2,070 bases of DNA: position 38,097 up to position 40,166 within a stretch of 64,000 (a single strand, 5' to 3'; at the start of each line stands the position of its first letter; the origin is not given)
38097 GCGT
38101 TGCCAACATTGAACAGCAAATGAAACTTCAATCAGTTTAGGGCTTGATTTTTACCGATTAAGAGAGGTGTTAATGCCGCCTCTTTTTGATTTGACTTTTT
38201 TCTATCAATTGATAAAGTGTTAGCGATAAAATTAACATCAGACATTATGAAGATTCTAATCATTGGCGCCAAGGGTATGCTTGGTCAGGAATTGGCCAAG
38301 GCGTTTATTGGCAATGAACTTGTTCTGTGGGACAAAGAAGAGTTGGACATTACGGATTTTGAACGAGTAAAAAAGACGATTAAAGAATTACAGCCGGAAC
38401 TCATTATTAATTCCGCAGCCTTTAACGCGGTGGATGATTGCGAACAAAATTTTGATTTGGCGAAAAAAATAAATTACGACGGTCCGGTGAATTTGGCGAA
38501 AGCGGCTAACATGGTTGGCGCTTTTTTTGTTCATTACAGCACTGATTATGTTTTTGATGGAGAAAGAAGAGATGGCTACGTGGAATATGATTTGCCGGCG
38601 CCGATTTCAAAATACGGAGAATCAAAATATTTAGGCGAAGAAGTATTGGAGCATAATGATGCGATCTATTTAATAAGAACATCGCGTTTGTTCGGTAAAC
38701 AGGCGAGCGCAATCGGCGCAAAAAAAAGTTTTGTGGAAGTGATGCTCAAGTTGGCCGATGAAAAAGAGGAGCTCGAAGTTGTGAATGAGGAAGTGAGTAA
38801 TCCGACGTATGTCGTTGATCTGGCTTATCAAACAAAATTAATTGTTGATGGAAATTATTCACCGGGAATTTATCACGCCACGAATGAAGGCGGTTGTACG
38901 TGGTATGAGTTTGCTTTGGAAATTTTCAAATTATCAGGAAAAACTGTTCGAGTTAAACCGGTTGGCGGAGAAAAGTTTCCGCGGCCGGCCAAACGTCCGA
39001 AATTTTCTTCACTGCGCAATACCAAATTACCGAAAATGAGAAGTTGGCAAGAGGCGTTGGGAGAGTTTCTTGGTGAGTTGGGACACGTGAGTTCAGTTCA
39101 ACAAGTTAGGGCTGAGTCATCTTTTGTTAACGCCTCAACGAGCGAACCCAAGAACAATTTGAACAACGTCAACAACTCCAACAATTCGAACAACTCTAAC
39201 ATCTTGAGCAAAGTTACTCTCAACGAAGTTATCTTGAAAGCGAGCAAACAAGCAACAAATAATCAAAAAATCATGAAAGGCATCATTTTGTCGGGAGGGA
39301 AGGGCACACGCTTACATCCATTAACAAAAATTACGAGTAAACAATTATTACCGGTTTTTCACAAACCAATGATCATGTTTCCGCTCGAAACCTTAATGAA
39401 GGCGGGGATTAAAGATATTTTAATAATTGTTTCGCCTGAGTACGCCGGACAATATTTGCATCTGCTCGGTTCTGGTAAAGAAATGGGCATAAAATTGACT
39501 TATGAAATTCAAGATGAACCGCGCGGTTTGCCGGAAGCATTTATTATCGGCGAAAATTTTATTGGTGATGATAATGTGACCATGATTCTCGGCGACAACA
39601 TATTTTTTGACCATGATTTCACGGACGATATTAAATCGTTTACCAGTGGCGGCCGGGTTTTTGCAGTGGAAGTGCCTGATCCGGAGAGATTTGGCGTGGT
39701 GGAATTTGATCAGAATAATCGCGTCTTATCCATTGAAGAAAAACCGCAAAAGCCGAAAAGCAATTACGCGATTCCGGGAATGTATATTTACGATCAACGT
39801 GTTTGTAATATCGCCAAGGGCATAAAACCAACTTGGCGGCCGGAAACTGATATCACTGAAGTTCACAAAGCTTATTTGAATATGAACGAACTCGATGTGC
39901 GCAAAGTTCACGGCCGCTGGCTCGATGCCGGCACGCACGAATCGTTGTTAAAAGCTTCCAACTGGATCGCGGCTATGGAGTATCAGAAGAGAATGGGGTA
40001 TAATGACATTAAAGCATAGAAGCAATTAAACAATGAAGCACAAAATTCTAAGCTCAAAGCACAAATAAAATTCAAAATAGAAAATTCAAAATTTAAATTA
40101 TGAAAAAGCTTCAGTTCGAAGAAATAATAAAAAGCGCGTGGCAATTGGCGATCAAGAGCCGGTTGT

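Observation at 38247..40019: RfbD-RfbA gene fusion with an Asn/Ser-rich linker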

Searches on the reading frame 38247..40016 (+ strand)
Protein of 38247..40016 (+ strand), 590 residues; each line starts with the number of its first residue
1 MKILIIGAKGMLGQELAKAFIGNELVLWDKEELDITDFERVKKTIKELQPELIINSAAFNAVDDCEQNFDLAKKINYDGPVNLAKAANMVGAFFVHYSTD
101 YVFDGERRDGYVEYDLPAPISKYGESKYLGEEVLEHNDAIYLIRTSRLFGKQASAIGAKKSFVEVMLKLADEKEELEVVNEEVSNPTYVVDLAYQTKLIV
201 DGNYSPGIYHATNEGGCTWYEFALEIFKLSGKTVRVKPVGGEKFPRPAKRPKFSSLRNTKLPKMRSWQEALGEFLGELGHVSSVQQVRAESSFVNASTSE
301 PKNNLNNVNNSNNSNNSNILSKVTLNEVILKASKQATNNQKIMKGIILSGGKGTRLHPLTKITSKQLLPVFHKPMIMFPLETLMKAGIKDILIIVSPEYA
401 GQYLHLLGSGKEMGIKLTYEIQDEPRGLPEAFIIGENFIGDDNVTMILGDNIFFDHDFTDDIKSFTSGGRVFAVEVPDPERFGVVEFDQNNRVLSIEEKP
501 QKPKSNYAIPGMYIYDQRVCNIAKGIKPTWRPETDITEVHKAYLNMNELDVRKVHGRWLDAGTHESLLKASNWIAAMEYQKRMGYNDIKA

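Call 3: search_protein_families(library=pfam, proteins=[window:38247-40016:+], max_evalue=0.01)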
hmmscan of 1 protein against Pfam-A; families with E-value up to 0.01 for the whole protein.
window:38247-40016:+ (590 aa): 8 families
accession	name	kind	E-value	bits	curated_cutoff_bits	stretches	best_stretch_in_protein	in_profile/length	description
PF04321.23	RmlD_sub_bind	-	6.3e-82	275.3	27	1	1-277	1-284/287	RmlD substrate binding domain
PF00483.29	NTP_transferase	-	1.1e-60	205.7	21.2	1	344-573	1-241/245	Nucleotidyl transferase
PF01370.27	Epimerase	-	3.8e-18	66.2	20.9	1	3-180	1-203/240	NAD dependent epimerase/dehydratase family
PF16363.11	GDP_Man_Dehyd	-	4.8e-09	36.6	27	1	32-141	58-171/332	GDP-mannose 4,6 dehydratase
PF12804.13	NTP_transf_3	-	1.1e-07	32.6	27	1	345-462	1-107/160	MobA-like NTP transferase domain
PF02719.21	Polysacc_synt_2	-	2.7e-06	27.2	20.2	1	34-102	62-131/293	Polysaccharide biosynthesis protein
PF07993.18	NAD_binding_4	-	0.0018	17.9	20.1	1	51-161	90-220/258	Male sterility protein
PF01073.25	3Beta_HSD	-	0.0022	17.5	22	0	32-193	51-222/280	3-beta hydroxysteroid dehydrogenase/isomerase family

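Call 4: search_protein_families(library=ncbifam, proteins=[window:38247-40016:+], max_evalue=0.001)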
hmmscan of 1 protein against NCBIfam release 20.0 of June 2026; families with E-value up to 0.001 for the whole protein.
window:38247-40016:+ (590 aa): 33 families (the best 25 are shown)
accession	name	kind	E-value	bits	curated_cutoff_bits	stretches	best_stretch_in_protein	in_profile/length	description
TIGR01207.1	rmlA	equivalog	1.3e-92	310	360.65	1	344-581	1-243/286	glucose-1-phosphate thymidylyltransferase RfbA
NF012024.0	PRK15480.1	equivalog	7e-83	278.1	588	1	341-581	2-247/292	glucose-1-phosphate thymidylyltransferase RfbA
TIGR01214.1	rmlD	equivalog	2.1e-79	266.6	224.05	1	2-276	1-283/285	dTDP-4-dehydrorhamnose reductase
TIGR01208.1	rmlA_long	equivalog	5e-59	200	320.25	1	344-576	1-236/353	glucose-1-phosphate thymidylyltransferase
NF007440.0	PRK09987.1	equivalog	1.5e-43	149.2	308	1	1-262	1-272/299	dTDP-4-dehydrorhamnose reductase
TIGR03992.1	Arch_glmU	subfamily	5.1e-42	144.1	292.1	1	343-576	1-229/393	bifunctional sugar-1-phosphate nucleotidylyltransferase/acetyltransferase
NF041173.1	Sug_nt_acttase_Thmprot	equivalog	1.5e-30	106.5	600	1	343-584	1-237/405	bifunctional sugar-1-phosphate nucleotidylyltransferase/acetyltransferase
NF041313.1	UDPGP_AglF_Halo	equivalog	3.7e-28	98.6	400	1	343-567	1-227/234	UTP--glucose-1-phosphate uridylyltransferase AglF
TIGR01099.1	galU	equivalog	1.2e-25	90.6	326.8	2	415-570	94-261/261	UTP--glucose-1-phosphate uridylyltransferase GalU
NF052502.1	man1P_GTase_Rv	exception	1.2e-22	80.2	440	1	345-571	3-227/352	mannose-1-phosphate guanylyltransferase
NF045761.1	NAMPUrTaseMurU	equivalog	1.3e-18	67.7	250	1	343-570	1-223/226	N-acetylmuramate alpha-1-phosphate uridylyltransferase MurU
NF049965.1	GlMnHpPGnyltfHddC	equivalog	3.5e-16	59.5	300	1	343-516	1-168/221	D-glycero-D-manno-heptose 1-phosphate guanosyltransferase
NF003670.0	PRK05293.1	equivalog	1.5e-15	57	470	1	471-571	152-255/382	glucose-1-phosphate adenylyltransferase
TIGR02091.1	glgC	equivalog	2.8e-13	49.7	424.9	2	471-571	145-256/364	glucose-1-phosphate adenylyltransferase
NF009928.0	PRK13389.1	equivalog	1.8e-11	43.7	548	1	336-395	2-61/302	UTP--glucose-1-phosphate uridylyltransferase GalU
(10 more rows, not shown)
